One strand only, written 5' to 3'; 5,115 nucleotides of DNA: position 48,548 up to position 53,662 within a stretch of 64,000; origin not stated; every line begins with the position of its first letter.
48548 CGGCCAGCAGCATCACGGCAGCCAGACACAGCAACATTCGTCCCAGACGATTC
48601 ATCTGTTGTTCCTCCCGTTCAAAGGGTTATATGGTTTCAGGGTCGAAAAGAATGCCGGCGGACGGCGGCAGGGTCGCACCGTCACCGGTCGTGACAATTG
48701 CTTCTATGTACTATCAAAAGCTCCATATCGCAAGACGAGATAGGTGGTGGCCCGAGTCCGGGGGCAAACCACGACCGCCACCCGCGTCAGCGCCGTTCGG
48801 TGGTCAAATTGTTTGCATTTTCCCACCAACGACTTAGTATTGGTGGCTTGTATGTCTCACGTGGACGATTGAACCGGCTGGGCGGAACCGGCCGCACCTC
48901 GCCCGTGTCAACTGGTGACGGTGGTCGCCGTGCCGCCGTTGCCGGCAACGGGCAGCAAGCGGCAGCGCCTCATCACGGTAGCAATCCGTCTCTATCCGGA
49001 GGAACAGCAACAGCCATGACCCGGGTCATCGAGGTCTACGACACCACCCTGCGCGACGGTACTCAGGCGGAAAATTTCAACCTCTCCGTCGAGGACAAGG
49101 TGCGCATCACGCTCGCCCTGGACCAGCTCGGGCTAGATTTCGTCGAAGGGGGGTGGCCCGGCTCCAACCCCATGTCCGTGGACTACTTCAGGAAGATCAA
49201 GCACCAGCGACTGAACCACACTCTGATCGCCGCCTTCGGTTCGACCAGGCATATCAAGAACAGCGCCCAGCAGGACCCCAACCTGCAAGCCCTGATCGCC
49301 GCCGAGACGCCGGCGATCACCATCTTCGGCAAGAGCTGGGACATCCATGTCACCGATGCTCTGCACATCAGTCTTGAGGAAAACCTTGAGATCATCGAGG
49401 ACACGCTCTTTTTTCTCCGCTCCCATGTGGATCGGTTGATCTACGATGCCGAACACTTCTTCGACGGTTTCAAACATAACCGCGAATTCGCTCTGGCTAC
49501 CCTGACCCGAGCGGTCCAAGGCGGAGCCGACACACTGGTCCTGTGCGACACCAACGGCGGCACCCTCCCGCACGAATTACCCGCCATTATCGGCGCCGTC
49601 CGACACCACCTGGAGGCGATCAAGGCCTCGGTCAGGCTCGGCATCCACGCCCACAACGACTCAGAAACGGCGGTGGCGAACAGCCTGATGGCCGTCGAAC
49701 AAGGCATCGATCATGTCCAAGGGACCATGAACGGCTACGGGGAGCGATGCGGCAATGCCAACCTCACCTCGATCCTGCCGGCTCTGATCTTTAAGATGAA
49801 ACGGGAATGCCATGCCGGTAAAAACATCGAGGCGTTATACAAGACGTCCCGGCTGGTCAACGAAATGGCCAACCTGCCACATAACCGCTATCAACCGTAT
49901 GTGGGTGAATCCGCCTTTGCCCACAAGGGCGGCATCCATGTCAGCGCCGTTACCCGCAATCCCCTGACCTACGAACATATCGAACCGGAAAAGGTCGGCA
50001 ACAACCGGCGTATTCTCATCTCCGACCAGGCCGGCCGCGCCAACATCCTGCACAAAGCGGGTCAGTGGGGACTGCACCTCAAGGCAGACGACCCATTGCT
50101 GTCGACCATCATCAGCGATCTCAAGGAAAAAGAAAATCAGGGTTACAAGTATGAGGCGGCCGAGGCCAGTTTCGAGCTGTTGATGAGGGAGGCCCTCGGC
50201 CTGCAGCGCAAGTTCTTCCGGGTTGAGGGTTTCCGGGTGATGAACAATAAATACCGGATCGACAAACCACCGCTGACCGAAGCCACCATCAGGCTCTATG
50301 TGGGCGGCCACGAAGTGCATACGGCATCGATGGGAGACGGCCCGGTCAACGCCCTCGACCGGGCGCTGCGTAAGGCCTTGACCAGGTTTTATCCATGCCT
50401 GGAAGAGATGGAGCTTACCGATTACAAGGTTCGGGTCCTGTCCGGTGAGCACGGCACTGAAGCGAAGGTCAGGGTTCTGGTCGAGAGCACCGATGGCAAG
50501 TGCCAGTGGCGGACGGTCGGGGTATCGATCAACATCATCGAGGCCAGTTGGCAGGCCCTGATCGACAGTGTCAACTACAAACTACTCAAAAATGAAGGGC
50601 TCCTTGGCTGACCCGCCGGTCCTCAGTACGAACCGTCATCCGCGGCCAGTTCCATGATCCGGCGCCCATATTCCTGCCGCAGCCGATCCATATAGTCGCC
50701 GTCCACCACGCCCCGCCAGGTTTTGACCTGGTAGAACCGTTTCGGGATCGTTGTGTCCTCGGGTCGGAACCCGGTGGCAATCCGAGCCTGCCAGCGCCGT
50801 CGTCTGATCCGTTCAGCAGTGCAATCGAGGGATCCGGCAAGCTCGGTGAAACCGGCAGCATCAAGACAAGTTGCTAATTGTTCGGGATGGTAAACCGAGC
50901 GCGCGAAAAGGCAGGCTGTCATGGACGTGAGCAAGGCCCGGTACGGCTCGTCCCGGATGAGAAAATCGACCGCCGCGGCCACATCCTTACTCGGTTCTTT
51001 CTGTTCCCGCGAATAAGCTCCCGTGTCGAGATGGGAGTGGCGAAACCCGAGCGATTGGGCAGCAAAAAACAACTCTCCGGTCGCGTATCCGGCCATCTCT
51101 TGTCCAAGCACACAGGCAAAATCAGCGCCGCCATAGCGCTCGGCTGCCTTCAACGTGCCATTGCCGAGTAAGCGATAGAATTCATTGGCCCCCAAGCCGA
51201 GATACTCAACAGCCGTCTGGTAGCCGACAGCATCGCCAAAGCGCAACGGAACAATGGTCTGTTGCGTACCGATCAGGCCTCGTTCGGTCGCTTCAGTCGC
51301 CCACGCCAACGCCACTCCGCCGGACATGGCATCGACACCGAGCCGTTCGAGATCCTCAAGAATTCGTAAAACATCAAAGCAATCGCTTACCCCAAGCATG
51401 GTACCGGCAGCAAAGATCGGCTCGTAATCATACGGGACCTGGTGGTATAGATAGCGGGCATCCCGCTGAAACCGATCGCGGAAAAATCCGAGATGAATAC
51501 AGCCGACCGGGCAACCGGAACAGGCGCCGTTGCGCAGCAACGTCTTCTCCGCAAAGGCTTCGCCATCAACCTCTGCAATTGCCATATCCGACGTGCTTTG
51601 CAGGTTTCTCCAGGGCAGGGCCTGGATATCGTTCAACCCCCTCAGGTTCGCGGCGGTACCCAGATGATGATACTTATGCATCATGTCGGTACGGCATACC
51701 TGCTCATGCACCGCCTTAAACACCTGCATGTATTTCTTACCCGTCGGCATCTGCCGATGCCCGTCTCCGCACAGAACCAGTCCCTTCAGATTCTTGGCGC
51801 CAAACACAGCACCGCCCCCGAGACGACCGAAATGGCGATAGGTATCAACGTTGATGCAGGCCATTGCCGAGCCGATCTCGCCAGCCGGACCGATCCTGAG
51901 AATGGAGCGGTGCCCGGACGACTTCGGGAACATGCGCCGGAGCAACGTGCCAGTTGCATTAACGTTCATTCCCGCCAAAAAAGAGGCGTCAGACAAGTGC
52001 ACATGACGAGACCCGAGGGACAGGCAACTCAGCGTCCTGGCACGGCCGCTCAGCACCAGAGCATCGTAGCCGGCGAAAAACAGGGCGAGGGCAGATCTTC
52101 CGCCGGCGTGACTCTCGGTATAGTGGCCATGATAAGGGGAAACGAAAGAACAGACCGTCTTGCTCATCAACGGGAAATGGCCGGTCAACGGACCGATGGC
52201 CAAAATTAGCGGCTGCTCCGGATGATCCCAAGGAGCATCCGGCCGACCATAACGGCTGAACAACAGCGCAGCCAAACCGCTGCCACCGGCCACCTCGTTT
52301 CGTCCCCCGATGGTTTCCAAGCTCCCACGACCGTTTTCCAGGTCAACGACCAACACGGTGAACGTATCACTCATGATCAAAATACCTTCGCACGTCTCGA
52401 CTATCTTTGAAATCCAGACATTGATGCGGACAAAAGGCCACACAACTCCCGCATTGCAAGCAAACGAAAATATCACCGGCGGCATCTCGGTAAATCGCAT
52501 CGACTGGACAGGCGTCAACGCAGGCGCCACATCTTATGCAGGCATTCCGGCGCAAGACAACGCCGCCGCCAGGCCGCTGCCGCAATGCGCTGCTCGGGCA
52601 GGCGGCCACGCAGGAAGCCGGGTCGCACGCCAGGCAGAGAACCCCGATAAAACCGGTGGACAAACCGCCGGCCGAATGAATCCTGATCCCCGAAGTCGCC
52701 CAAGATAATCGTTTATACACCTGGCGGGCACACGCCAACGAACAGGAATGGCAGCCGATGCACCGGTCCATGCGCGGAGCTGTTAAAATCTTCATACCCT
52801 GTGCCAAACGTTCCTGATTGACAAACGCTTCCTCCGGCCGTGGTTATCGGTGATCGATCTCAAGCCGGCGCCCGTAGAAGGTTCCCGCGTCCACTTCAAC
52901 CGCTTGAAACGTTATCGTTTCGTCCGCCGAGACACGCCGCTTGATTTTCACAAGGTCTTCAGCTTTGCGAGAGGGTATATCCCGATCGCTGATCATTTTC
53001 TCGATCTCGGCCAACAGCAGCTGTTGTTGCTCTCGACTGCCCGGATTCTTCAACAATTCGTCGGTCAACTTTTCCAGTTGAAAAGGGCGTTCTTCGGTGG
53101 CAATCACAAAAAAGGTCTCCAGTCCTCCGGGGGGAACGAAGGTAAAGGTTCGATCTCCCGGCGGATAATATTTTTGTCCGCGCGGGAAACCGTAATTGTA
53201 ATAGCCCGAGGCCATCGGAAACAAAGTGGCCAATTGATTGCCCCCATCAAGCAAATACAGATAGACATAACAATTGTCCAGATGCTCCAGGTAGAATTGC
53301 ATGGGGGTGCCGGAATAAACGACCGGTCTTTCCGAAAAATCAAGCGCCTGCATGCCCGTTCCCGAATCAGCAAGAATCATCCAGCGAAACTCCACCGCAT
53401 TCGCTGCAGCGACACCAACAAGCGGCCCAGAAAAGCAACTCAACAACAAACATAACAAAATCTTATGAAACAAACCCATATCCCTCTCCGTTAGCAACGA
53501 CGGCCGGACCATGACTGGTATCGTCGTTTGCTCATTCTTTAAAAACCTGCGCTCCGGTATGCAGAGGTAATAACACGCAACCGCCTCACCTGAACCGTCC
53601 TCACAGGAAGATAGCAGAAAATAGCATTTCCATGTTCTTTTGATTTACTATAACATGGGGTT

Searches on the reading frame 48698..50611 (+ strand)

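Call 29: search_protein_families(library=pfam, proteins=[window:48698-50611:+], max_evalue=0.00001)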
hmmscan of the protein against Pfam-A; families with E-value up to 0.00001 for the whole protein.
window:48698-50611:+ (637 aa): 3 families
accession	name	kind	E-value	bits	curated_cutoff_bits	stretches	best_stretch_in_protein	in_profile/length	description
PF00682.25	HMGL-like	-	1.4e-43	149.6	29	1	111-387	2-260/260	HMGL-like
PF08502.15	LeuA_dimer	-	4e-29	101.6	24.9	1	487-628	2-130/131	LeuA allosteric (dimerisation) domain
PF22617.1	HCS_D2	-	1.3e-16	61.2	27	1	402-477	2-76/82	Homocitrate synthase post-HMGL domain-like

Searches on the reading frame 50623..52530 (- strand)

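Call 29: search_protein_families(library=pfam, proteins=[window:50623-52530:-], max_evalue=0.00001)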
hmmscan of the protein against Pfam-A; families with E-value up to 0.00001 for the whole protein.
window:50623-52530:- (635 aa): 2 families
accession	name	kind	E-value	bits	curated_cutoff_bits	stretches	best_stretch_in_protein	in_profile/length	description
PF02730.20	AFOR_N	-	3.2e-50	171.1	29.8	1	58-255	2-198/199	Aldehyde ferredoxin oxidoreductase, N-terminal domain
PF01314.23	AFOR_C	-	4.2e-45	155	27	1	271-621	3-363/385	Aldehyde ferredoxin oxidoreductase, domains 2 & 3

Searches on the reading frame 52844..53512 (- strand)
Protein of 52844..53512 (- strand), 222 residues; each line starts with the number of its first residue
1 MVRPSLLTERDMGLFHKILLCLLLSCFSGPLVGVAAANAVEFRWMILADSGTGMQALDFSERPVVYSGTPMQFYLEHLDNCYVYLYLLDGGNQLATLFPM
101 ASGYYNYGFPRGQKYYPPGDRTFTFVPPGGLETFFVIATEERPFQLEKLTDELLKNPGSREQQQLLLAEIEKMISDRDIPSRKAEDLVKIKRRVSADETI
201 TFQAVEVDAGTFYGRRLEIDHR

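Call 29: search_protein_families(library=pfam, proteins=[window:52844-53512:-], max_evalue=0.00001)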
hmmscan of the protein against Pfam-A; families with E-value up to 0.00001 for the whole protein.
window:52844-53512:- (222 aa): 1 family
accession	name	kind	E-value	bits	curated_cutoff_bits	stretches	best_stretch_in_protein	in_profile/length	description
PF14326.11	DUF4384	-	4.9e-09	36.6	27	1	66-141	3-80/81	Domain of unknown function (DUF4384)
